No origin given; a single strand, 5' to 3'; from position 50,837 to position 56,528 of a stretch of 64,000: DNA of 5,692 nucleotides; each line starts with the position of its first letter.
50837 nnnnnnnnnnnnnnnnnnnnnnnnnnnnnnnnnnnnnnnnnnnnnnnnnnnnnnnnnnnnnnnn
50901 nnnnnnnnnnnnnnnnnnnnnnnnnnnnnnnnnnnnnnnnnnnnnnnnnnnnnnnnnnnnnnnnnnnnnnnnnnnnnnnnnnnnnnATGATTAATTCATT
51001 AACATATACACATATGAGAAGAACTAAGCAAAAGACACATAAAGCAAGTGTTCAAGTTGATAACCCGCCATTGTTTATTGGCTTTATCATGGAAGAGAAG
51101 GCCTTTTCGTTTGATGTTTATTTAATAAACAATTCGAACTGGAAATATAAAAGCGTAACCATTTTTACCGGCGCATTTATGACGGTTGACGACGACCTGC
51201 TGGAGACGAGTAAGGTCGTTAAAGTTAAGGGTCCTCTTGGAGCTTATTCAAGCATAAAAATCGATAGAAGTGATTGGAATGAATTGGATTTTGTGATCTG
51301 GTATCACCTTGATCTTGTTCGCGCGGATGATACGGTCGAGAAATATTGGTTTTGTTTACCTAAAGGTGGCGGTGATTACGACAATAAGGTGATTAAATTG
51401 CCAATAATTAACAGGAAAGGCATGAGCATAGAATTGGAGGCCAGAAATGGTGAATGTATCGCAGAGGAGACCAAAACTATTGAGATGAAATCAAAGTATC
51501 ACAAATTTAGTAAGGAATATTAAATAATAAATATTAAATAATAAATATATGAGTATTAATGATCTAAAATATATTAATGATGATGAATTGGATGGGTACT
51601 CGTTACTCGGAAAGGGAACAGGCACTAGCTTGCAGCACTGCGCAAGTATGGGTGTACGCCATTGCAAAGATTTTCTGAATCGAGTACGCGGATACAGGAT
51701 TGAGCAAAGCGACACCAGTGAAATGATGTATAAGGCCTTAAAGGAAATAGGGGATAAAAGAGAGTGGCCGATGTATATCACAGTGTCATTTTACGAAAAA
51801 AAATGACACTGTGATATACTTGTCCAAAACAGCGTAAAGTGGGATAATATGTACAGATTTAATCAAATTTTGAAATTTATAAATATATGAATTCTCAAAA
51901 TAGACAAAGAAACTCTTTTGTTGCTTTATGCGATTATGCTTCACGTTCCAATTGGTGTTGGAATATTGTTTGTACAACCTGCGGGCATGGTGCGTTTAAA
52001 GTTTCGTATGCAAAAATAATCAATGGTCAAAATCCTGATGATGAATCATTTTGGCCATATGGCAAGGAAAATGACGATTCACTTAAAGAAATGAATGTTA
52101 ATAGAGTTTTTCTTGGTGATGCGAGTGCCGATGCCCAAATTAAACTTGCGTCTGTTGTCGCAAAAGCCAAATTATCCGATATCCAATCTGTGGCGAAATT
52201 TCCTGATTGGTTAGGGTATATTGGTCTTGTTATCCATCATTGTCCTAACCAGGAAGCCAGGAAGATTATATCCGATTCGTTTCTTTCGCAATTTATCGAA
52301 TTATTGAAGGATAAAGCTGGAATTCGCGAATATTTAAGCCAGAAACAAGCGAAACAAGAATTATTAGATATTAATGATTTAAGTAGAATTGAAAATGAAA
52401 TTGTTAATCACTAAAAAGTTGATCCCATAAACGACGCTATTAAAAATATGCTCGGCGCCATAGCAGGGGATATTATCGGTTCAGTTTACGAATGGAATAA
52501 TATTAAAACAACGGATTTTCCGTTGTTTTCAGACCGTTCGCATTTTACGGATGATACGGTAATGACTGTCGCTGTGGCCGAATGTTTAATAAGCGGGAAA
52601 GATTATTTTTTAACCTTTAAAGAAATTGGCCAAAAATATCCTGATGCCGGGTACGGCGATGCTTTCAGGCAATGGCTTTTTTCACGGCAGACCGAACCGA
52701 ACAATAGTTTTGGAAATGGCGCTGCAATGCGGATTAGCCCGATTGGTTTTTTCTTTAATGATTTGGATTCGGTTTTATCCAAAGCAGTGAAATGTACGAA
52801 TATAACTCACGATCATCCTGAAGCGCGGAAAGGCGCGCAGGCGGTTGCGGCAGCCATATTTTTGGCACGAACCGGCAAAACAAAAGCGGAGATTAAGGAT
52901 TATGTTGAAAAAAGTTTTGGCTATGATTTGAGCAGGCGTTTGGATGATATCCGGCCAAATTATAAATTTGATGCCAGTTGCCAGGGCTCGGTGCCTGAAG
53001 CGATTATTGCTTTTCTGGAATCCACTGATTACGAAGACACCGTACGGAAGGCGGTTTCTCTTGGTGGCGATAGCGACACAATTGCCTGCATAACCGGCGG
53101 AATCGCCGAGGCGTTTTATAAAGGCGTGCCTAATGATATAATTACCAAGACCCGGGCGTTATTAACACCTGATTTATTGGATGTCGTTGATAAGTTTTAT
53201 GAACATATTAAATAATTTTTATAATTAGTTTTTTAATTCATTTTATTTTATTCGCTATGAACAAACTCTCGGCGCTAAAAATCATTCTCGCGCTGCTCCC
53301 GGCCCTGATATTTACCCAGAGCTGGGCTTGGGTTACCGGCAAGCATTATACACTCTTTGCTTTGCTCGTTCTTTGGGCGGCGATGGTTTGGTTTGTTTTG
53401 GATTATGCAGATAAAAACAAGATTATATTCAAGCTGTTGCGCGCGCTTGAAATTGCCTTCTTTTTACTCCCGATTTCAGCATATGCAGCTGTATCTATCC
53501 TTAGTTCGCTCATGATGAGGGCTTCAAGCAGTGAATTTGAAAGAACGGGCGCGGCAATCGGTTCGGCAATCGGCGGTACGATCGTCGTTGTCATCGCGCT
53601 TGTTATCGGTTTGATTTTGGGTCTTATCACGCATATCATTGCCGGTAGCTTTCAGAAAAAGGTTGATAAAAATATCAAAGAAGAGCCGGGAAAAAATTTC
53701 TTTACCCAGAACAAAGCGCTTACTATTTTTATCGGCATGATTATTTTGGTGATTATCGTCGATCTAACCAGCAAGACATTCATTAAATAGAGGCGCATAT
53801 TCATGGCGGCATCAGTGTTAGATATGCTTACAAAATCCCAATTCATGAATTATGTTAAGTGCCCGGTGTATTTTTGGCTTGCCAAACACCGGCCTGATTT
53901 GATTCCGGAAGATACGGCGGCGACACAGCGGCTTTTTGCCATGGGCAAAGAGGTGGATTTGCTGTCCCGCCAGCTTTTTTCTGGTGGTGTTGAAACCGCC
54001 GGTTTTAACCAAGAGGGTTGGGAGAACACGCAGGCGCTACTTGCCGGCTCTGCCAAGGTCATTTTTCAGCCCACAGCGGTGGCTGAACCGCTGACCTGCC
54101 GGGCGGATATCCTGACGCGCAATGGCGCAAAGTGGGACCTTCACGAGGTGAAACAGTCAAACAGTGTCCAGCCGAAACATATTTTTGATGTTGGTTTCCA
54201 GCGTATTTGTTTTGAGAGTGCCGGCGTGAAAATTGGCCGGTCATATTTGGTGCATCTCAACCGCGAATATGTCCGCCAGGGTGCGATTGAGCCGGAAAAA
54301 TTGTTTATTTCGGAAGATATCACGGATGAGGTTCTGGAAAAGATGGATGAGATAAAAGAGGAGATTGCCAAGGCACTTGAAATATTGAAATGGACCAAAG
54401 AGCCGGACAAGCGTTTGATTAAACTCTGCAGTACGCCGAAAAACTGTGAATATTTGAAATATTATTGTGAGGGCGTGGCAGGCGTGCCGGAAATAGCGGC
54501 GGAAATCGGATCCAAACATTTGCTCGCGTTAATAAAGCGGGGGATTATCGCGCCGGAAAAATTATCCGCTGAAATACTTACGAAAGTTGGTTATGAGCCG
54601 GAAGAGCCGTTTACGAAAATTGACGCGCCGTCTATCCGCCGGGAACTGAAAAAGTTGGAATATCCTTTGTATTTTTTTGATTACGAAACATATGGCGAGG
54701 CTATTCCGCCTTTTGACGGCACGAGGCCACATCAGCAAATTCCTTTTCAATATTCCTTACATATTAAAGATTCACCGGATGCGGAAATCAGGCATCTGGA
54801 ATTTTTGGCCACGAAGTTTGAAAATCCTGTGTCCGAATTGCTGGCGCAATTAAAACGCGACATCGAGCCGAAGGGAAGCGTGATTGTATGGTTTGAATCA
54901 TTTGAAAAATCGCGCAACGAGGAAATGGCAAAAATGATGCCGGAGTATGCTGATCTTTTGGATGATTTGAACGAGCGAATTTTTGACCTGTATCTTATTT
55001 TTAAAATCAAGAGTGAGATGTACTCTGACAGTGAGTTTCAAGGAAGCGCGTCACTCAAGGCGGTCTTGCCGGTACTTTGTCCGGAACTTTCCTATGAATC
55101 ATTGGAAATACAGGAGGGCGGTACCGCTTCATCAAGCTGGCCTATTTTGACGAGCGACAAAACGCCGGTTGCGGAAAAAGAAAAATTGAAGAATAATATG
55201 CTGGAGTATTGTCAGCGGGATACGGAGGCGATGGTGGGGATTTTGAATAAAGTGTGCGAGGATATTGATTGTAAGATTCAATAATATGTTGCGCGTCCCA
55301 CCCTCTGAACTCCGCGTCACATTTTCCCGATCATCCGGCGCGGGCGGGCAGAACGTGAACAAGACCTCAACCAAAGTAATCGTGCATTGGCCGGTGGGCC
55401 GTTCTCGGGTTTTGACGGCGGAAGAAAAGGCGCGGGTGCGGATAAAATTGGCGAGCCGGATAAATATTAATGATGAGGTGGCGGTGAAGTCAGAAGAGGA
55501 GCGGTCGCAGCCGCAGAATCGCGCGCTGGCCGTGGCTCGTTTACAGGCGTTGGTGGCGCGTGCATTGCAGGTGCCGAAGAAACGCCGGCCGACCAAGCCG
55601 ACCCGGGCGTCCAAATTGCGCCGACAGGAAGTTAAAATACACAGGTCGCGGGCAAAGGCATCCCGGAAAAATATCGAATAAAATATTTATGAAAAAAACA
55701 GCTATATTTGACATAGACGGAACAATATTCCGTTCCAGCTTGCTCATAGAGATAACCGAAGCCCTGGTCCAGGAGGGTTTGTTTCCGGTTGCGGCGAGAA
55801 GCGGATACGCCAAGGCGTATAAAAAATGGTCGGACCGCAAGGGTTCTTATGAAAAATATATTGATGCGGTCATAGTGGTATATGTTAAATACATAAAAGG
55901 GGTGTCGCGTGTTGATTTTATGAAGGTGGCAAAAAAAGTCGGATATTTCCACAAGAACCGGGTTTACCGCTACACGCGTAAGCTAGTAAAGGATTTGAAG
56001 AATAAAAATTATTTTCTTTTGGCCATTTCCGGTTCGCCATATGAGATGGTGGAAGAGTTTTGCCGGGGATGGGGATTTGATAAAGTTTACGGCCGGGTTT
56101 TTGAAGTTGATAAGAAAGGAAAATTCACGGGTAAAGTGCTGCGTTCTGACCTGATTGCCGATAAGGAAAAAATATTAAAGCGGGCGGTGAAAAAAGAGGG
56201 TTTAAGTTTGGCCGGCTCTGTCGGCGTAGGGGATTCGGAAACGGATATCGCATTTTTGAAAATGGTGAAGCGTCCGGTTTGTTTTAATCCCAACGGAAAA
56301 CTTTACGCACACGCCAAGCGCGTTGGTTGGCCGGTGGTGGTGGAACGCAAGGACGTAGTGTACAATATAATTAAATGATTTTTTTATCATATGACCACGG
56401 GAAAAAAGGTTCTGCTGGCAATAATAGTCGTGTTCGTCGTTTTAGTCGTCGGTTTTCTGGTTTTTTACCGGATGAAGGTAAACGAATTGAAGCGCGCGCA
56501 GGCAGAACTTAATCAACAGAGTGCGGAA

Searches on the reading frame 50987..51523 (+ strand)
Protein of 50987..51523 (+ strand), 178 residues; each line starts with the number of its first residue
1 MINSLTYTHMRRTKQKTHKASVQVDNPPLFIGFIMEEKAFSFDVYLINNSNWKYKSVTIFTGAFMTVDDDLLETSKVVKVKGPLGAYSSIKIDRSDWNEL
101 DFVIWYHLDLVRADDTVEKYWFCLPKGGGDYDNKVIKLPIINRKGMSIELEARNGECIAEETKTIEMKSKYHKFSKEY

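Call 10: search_protein_families(library=pfam, proteins=[window:50987-51523:+], max_evalue=0.01)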
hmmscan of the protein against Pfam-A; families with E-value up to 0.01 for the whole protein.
window:50987-51523:+ (178 aa): 0 families

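Call 11: search_protein_families(library=padloc, proteins=[window:50987-51523:+], max_evalue=0.01)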
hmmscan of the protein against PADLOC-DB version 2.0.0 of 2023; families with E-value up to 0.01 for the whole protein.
window:50987-51523:+ (178 aa): 0 families

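Call 13: search_protein_families(library=ncbifam, proteins=[window:50987-51523:+], max_evalue=0.01)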
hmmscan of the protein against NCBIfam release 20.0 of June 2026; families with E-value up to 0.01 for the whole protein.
window:50987-51523:+ (178 aa): 0 families

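Call 14: find_homologous_proteins(query=window:50987-51523:+)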
Query window:50987-51523:+ (178 aa): 3 proteins with E <= 0.001 among 23 candidates.
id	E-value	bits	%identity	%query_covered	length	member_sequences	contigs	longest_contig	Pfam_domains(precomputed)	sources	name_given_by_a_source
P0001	3.8e-110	383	100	95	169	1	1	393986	-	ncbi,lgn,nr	ncbi:MAG: hypothetical protein NTW66_02870 [Candidatus Magasanikbacteria bacterium]|nr:hypothetical 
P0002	2.4e-38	150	50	85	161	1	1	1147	-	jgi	jgi:hypothetical protein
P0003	8.7e-27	112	41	94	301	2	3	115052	-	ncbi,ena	-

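Call 17: find_encoding_contigs(protein=P0003, flank=6000)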
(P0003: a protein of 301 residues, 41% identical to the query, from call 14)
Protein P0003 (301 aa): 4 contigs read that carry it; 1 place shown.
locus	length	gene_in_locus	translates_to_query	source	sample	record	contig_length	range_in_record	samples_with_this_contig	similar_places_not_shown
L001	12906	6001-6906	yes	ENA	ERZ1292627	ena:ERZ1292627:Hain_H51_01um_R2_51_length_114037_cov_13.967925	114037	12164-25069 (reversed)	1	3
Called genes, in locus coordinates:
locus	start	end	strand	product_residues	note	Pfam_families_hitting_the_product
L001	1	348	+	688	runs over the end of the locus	PF11074:DUF2779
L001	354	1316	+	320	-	PF13310:Virulence_RhuM, PF02661:Fic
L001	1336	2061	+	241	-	PF00929:RNase_T, PF01612:DNA_pol_A_exo1 (faint), PF20600:ExoX-like_C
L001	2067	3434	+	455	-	PF05970:PIF1, PF13086:AAA_11 (faint), PF13245:AAA_19, PF13401:AAA_22 (weak), PF13604:AAA_30, PF21530:Pif1_2B_dom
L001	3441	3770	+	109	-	-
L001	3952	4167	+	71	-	-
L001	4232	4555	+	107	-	PF02604:PhdYeFM_antitox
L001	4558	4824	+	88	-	PF05016:ParE_toxin, PF15781:ParE-like_toxin (weak)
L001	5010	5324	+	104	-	PF13560:HTH_31 (weak), PF12844:HTH_19 (weak), PF01381:HTH_3, PF13443:HTH_26 (weak)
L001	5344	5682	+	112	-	-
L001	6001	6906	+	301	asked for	-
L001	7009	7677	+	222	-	PF00717:Peptidase_S24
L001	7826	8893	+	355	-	PF00145:DNA_methylase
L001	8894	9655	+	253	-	PF11463:R-HINP1I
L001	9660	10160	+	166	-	-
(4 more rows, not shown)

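Call 18: find_encoding_contigs(protein=P0002, flank=6000)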
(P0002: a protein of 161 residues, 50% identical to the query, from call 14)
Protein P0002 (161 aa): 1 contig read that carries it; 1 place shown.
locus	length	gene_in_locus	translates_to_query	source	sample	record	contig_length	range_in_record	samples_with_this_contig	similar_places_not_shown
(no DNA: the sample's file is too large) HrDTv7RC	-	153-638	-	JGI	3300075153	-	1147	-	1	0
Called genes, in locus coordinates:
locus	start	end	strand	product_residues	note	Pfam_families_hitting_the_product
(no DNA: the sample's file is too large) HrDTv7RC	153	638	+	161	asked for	-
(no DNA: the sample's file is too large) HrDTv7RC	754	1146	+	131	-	?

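Call 89: predict_structure(alignment_id=A6)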
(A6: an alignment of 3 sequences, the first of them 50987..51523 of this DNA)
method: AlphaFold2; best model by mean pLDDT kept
length: 178 residues; sequences in the alignment: 3
mean_pLDDT: 54.6   pTM: 0.56
mean pLDDT of the five models: 54.6, 47.5, 45.6, 30.2, 27.8
residues with pLDDT >= 90: 3; 70-90: 61; 50-70: 31; < 50: 83
segments of 3 or more residues with pLDDT < 50: 1-25, 66-74, 128-135, 139-178
pLDDT, mean of each block of 10 residues (from residue 1): 23 27 51 70 80 87 54 60 85 72 72 84 57 46 31 29 26 25
secondary structure, 60 per line:
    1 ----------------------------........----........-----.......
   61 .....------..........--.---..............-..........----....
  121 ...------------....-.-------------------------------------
elements in order: E29-36 E41-48 E54-65 E72-81 E88-96 H97-101 E103-112 E117-123 E136-139

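Call 91: fold_search(model_id=the predicted structure, library=pdb)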
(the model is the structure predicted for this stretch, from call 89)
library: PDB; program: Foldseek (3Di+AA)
matches with E <= 10: 1530; with E <= 0.001: 1
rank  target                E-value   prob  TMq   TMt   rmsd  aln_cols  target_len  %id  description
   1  2huh                  9.9e-04  1.00  0.32  0.37   7.2       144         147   11  Crystal structure of a duf2027 family protein (bt_2179) from bacteroides thetaiotaomicron at 1.54 A resolution (released 2006-08-29)
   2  2wbk_A                1.1e-03  1.00  0.38  0.10   4.4       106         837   18  Structure of the Michaelis complex of beta-mannosidase, Man2A, provides insight into the conformational itinerary of m (released 2009-03-17)
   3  6byi_A                1.9e-03  1.00  0.35  0.09   4.9       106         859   15  Crystal structure of the acid-base mutant (E477A) of the GH2 exo-beta-mannanase from Xanthomonas axonopodis pv. citri (released 2018-07-18)
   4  2vqu_B                2.0e-03  1.00  0.39  0.10   4.3       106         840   17  Structural and biochemical evidence for a boat-like transition state in beta-mannosidases (released 2008-04-01)
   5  6bye_A                2.1e-03  1.00  0.35  0.09   4.8       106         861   15  Crystal structure of the GH2 exo-beta-mannanase from Xanthomonas axonopodis pv. citri in complex with mannose (released 2018-07-18)
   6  2vot_B                2.3e-03  1.00  0.39  0.10   4.3       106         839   17  Structural and biochemical evidence for a boat-like transition state in beta-mannosidases (released 2008-04-01)
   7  6byg_B                2.4e-03  1.00  0.34  0.09   5.0       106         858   15  Crystal structure of the nucleophile mutant (E575A) of the GH2 exo-beta-mannanase from Xanthomonas axonopodis pv. citr (released 2018-07-18)
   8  7op6_B                2.7e-03  1.00  0.39  0.10   4.3       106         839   17  Bacteroides thetaiotaomicron mannosidase GH2 with beta-manno-configured cyclophellitol aziridine (released 2022-05-18)
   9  2vqu_A                3.0e-03  1.00  0.39  0.10   4.3       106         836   17  Structural and biochemical evidence for a boat-like transition state in beta-mannosidases (released 2008-04-01)
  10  2vjx_B                3.0e-03  1.00  0.39  0.10   4.3       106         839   17  Structural and biochemical evidence for a boat-like transition state in beta-mannosidases (released 2008-04-01)
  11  2je8_A                3.2e-03  1.00  0.39  0.10   4.4       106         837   18  Structure of a beta-mannosidase from Bacteroides thetaiotaomicron (released 2007-02-06)
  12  2vjx_A                3.4e-03  1.00  0.38  0.10   4.3       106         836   17  Structural and biochemical evidence for a boat-like transition state in beta-mannosidases (released 2008-04-01)
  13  2je8_B                3.4e-03  1.00  0.38  0.10   4.4       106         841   18  Structure of a beta-mannosidase from Bacteroides thetaiotaomicron (released 2007-02-06)
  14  2vmf_A                3.9e-03  1.00  0.39  0.10   4.4       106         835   18  Structural and biochemical evidence for a boat-like transition state in beta-mannosidases (released 2008-04-01)
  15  6byg_A                3.9e-03  1.00  0.34  0.09   5.3       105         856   15  Crystal structure of the nucleophile mutant (E575A) of the GH2 exo-beta-mannanase from Xanthomonas axonopodis pv. citr (released 2018-07-18)
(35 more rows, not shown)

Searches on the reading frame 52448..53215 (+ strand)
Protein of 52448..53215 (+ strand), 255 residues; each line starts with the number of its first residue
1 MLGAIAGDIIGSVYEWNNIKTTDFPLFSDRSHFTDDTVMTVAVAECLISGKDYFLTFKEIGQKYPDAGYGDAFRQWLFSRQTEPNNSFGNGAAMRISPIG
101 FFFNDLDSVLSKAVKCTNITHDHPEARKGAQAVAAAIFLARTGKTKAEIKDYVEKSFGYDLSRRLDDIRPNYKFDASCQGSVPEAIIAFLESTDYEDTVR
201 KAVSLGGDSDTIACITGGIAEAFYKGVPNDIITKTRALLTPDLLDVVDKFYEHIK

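Call 10: search_protein_families(library=pfam, proteins=[window:52448-53215:+], max_evalue=0.01)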
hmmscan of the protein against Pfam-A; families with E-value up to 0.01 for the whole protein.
window:52448-53215:+ (255 aa): 1 family
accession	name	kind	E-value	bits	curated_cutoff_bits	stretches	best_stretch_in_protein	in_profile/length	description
PF03747.19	ADP_ribosyl_GH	-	3.4e-39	135.7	26.2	1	1-224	3-279/287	ADP-ribosylglycohydrolase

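Call 11: search_protein_families(library=padloc, proteins=[window:52448-53215:+], max_evalue=0.01)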
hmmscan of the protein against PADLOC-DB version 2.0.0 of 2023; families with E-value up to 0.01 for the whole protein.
window:52448-53215:+ (255 aa): 0 families

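Call 13: search_protein_families(library=ncbifam, proteins=[window:52448-53215:+], max_evalue=0.01)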
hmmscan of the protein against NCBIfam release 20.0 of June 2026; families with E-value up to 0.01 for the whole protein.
window:52448-53215:+ (255 aa): 2 families
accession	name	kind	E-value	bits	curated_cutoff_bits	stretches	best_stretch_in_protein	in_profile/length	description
TIGR02662.1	dinitro_DRAG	equivalog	5.7e-12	45.4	337.05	1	34-228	54-260/287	ADP-ribosyl-[dinitrogen reductase] hydrolase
NF041672.1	ADPriboarghdlase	equivalog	2.3e-09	36.5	490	1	82-233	182-340/361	ADP-ribosylarginine hydrolase Tri1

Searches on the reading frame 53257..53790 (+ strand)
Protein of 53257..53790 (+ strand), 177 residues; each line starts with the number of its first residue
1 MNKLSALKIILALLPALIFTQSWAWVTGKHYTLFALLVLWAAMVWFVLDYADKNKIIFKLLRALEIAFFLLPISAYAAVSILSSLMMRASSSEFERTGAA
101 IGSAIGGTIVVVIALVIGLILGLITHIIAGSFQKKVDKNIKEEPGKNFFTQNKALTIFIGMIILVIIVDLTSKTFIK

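Call 12: search_protein_families(library=pfam, proteins=[window:53257-53790:+], max_evalue=0.01)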
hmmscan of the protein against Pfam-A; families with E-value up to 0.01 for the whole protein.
window:53257-53790:+ (177 aa): 2 families
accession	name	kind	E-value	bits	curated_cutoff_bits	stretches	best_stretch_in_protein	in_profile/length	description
PF06195.18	DUF996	-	5.4e-05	23.9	31.3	1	59-168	36-128/138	Protein of unknown function (DUF996)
PF02382.20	RTX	-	0.0013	18.9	26.8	1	97-152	92-154/311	N-terminal domain in RTX protein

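Call 13: search_protein_families(library=ncbifam, proteins=[window:53257-53790:+], max_evalue=0.01)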
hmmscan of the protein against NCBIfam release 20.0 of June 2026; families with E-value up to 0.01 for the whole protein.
window:53257-53790:+ (177 aa): 0 families

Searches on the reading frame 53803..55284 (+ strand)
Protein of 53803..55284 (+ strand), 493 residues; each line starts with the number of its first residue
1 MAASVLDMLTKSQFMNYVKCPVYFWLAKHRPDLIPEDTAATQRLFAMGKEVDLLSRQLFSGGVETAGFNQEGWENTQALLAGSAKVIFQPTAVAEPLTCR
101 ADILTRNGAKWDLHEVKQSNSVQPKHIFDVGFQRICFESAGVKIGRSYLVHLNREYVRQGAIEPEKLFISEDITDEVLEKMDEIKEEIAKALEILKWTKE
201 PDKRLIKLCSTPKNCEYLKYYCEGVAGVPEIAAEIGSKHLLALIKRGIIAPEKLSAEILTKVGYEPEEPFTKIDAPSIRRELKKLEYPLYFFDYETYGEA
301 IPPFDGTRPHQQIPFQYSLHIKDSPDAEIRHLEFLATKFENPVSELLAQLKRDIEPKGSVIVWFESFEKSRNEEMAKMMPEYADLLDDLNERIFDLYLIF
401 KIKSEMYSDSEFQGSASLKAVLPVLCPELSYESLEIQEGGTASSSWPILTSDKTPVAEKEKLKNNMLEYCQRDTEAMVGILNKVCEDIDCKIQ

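Call 12: search_protein_families(library=pfam, proteins=[window:53803-55284:+], max_evalue=0.01)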
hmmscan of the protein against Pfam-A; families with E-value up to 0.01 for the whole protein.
window:53803-55284:+ (493 aa): 2 families
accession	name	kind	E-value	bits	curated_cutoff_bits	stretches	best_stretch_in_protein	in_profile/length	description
PF11074.14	DUF2779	-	1.1e-37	129.5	23.3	1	290-417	1-126/126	Domain of unknown function(DUF2779)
PF01930.23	Cas_Cas4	-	3.2e-06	27.7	22.7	1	99-219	54-156/160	Domain of unknown function DUF83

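Call 13: search_protein_families(library=ncbifam, proteins=[window:53803-55284:+], max_evalue=0.01)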
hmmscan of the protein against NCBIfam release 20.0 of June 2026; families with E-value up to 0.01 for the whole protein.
window:53803-55284:+ (493 aa): 1 family
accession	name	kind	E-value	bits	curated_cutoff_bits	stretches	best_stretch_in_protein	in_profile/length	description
NF045869.1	UU173_fam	subfamily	2.3e-17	63.2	225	1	261-478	385-638/650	UU173 family protein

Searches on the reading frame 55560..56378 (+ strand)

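Call 12: search_protein_families(library=pfam, proteins=[window:55560-56378:+], max_evalue=0.01)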
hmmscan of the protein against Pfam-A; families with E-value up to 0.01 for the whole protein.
window:55560-56378:+ (272 aa): 4 families
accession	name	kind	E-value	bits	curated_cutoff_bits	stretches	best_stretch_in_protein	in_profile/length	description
PF12710.13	HAD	-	2.9e-19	70.7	27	1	48-234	1-189/189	haloacid dehalogenase-like hydrolase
PF00702.32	Hydrolase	-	2e-12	48.4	26.4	1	46-234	2-188/191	haloacid dehalogenase-like hydrolase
PF13419.12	HAD_2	-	2.8e-05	24.7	23.8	1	49-230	2-165/178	Haloacid dehalogenase-like hydrolase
PF08282.18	Hydrolase_3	-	0.00031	21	20.9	0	200-242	186-228/255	haloacid dehalogenase-like hydrolase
